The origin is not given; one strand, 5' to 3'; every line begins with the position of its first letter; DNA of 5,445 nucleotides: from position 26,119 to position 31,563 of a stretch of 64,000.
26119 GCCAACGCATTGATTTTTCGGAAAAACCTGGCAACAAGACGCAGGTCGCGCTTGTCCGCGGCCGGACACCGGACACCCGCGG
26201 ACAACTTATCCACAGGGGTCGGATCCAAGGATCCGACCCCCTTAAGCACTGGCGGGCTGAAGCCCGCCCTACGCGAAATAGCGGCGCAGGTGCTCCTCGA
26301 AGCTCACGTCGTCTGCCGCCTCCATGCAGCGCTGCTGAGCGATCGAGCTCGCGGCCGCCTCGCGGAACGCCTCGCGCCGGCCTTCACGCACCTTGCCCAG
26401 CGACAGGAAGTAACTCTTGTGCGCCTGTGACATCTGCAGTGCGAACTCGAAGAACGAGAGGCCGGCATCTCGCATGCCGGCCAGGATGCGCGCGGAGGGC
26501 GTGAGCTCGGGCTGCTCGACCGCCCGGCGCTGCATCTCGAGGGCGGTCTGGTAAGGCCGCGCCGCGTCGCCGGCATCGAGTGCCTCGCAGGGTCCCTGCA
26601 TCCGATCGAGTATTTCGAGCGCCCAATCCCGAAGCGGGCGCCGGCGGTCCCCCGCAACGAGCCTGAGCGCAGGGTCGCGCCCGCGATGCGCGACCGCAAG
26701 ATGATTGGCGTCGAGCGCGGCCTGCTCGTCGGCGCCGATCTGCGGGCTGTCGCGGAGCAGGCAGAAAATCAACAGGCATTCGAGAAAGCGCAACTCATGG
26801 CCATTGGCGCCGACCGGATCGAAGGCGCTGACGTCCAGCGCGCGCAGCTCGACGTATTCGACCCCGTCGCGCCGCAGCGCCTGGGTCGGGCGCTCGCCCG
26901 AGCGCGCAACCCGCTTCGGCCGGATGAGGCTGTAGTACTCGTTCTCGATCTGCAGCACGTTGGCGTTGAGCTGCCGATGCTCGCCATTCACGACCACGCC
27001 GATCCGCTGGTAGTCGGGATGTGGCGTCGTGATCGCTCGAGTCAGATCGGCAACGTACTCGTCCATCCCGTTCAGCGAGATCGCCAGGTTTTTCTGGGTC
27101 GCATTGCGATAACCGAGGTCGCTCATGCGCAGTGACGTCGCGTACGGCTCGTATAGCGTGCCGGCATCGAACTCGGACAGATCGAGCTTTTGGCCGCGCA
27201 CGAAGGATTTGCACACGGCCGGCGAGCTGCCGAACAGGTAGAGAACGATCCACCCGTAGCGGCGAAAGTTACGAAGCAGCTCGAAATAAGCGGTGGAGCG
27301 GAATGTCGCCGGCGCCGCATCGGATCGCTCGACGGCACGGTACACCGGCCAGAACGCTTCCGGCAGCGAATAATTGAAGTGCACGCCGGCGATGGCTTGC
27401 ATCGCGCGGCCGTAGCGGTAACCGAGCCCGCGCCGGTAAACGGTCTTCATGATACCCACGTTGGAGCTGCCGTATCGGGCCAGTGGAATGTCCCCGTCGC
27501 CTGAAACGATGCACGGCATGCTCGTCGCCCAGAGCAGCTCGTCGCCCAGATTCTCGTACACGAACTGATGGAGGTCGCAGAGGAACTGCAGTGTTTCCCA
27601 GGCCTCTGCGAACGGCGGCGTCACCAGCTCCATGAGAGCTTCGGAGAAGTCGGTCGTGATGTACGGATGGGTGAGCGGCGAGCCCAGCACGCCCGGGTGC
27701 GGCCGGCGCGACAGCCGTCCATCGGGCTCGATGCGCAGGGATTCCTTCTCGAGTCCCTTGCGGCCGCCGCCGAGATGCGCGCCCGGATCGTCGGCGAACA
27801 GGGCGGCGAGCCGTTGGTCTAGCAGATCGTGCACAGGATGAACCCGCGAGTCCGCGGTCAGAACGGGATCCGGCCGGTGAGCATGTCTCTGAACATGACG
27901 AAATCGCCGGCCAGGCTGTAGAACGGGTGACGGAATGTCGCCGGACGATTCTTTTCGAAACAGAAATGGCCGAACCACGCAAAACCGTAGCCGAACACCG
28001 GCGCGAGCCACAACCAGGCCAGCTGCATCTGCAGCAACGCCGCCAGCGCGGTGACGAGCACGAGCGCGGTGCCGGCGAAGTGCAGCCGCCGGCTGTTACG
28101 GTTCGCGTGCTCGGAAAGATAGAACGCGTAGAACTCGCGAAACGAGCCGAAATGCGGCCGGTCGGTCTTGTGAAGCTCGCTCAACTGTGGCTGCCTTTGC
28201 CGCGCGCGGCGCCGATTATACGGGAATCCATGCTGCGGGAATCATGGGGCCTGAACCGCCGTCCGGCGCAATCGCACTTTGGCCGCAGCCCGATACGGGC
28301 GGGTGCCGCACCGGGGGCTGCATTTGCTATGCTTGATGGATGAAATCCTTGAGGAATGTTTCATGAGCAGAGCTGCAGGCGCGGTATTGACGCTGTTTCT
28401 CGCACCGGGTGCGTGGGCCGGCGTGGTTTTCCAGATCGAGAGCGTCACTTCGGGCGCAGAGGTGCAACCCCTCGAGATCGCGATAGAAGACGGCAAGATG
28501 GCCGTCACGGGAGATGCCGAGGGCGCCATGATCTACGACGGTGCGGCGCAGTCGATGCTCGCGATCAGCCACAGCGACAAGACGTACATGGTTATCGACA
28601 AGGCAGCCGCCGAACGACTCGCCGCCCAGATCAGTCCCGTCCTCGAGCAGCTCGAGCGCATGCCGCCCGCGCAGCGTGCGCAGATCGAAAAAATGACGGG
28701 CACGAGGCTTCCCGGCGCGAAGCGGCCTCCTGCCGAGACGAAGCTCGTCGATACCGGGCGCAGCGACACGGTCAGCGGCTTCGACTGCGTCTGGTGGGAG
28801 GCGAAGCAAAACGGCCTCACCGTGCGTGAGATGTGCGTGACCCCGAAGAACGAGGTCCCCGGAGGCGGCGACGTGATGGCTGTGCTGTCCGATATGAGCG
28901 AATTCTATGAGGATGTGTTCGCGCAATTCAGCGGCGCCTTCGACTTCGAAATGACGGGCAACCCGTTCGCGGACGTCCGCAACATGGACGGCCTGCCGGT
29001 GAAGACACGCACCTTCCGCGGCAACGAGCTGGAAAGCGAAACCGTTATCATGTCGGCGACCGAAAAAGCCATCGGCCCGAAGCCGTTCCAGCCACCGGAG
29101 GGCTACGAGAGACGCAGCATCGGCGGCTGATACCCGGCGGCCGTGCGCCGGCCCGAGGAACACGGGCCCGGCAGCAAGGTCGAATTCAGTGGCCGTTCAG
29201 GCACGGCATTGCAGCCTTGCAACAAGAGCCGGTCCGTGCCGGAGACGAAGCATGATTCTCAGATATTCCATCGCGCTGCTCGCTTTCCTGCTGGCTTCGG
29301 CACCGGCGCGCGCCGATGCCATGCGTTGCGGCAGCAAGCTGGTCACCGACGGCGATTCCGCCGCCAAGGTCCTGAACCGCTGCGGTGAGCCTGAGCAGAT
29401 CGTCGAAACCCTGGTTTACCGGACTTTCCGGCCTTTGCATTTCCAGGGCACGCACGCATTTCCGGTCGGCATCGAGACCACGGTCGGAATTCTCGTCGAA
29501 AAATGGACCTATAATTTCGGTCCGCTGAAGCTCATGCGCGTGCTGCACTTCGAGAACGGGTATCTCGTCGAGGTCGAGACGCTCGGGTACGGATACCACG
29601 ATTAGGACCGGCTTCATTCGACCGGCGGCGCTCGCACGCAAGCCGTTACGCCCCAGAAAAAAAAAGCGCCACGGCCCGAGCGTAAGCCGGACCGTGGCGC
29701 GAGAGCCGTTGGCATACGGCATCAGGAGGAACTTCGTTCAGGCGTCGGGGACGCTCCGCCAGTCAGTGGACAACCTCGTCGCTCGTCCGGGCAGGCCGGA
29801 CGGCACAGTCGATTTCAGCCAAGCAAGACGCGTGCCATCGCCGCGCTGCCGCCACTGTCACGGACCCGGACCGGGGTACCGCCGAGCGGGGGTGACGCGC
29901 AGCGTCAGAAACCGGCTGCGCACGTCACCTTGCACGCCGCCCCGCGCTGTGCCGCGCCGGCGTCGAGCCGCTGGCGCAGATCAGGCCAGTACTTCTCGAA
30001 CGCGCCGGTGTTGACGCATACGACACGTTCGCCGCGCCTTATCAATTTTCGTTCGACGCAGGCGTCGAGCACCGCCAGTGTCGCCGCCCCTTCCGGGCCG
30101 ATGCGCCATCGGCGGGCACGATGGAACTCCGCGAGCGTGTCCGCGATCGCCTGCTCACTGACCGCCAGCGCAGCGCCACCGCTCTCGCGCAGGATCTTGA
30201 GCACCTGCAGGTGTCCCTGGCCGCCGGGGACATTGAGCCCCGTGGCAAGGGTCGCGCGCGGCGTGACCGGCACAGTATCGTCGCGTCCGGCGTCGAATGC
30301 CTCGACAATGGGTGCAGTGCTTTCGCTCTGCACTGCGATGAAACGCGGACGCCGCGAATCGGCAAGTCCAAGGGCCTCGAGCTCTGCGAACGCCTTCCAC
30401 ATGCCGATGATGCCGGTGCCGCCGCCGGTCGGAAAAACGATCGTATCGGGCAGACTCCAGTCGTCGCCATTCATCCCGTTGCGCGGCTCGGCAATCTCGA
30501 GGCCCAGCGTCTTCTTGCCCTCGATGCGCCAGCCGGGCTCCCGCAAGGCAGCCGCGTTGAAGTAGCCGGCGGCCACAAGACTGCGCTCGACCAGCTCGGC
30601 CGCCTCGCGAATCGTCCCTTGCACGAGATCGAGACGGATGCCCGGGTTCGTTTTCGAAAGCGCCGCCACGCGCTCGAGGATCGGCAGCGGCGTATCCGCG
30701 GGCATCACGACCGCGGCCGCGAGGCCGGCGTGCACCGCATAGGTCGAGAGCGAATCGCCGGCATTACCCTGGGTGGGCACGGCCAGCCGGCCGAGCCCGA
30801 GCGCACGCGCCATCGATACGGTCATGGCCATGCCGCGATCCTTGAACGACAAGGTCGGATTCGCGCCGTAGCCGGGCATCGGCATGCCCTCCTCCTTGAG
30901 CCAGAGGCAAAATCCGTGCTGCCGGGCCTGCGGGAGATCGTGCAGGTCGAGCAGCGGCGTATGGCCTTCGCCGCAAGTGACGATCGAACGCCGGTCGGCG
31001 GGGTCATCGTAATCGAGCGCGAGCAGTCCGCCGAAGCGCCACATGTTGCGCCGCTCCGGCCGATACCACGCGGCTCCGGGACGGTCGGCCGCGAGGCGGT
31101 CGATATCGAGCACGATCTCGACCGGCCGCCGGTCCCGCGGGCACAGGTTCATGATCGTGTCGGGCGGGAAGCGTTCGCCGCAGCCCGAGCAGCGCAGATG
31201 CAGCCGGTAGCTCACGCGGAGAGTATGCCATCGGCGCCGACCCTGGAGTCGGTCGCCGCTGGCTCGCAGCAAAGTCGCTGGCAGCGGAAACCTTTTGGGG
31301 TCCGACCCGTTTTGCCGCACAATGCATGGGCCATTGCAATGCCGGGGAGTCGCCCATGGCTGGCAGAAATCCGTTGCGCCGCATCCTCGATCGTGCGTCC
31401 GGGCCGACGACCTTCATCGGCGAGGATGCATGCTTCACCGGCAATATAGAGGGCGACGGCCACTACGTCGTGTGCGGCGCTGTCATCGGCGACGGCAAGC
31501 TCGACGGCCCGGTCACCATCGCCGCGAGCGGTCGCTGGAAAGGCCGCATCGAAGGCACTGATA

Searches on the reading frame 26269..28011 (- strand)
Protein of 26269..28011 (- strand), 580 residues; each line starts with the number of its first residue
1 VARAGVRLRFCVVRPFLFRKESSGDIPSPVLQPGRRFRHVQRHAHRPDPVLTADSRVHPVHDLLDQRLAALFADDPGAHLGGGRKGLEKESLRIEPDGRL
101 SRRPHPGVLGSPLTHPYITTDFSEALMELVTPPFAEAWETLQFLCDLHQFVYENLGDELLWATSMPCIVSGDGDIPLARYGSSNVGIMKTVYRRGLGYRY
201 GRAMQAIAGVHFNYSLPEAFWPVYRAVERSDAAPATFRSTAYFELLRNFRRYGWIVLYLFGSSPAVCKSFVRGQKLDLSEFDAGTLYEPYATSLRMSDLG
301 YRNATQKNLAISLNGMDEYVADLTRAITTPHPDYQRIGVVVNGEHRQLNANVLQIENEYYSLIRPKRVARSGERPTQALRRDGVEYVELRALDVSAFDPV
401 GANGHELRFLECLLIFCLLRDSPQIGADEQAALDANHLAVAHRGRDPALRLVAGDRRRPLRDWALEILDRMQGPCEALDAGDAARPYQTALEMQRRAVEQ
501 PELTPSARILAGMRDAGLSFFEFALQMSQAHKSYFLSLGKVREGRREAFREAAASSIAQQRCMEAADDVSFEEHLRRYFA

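Call 60: search_protein_families(library=pfam, proteins=[window:26269-28011:-], max_evalue=0.001)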
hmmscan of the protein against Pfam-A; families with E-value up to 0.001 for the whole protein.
window:26269-28011:- (580 aa): 1 family
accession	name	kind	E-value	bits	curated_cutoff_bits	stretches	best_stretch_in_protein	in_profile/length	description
PF04262.19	Glu_cys_ligase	-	7.5e-159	528.7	27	1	74-439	7-371/372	Glutamate-cysteine ligase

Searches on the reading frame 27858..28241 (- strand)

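Call 60: search_protein_families(library=pfam, proteins=[window:27858-28241:-], max_evalue=0.001)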
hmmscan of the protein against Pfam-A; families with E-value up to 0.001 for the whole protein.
window:27858-28241:- (127 aa): 1 family
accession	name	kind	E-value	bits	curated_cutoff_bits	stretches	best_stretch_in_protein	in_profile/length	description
PF06127.16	Mpo1-like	-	1.4e-38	131.3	24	1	32-125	2-95/95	2-hydroxy-palmitic acid dioxygenase Mpo1-like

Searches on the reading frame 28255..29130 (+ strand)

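Call 56: search_protein_families(library=pfam, proteins=[window:28255-29130:+], max_evalue=0.00001)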
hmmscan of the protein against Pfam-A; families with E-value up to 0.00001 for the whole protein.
window:28255-29130:+ (291 aa): 1 family
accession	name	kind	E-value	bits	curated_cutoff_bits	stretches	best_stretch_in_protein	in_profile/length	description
PF14371.13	DUF4412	-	1.1e-06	29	21.6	0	85-122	39-77/191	Domain of unknown function (DUF4412)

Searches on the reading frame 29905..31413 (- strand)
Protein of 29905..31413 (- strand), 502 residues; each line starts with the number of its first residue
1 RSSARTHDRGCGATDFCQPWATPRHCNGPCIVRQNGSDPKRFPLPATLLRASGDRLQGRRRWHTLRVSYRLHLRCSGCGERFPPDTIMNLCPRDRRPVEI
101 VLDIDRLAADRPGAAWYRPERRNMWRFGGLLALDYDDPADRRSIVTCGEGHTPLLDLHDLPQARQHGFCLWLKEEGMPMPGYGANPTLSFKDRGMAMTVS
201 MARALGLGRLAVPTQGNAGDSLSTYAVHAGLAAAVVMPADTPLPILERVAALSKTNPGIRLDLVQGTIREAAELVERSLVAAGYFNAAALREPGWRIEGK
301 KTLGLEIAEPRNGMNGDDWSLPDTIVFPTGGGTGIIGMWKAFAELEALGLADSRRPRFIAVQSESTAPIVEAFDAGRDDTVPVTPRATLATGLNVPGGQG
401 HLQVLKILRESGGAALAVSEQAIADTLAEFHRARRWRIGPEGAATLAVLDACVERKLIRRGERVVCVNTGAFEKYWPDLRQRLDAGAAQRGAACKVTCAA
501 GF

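Call 56: search_protein_families(library=pfam, proteins=[window:29905-31413:-], max_evalue=0.00001)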
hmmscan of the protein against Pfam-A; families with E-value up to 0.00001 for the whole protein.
window:29905-31413:- (502 aa): 1 family
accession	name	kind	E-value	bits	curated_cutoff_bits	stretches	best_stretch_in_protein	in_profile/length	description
PF00291.31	PALP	-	1.4e-49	169.4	35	1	148-470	4-295/295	Pyridoxal-phosphate dependent enzyme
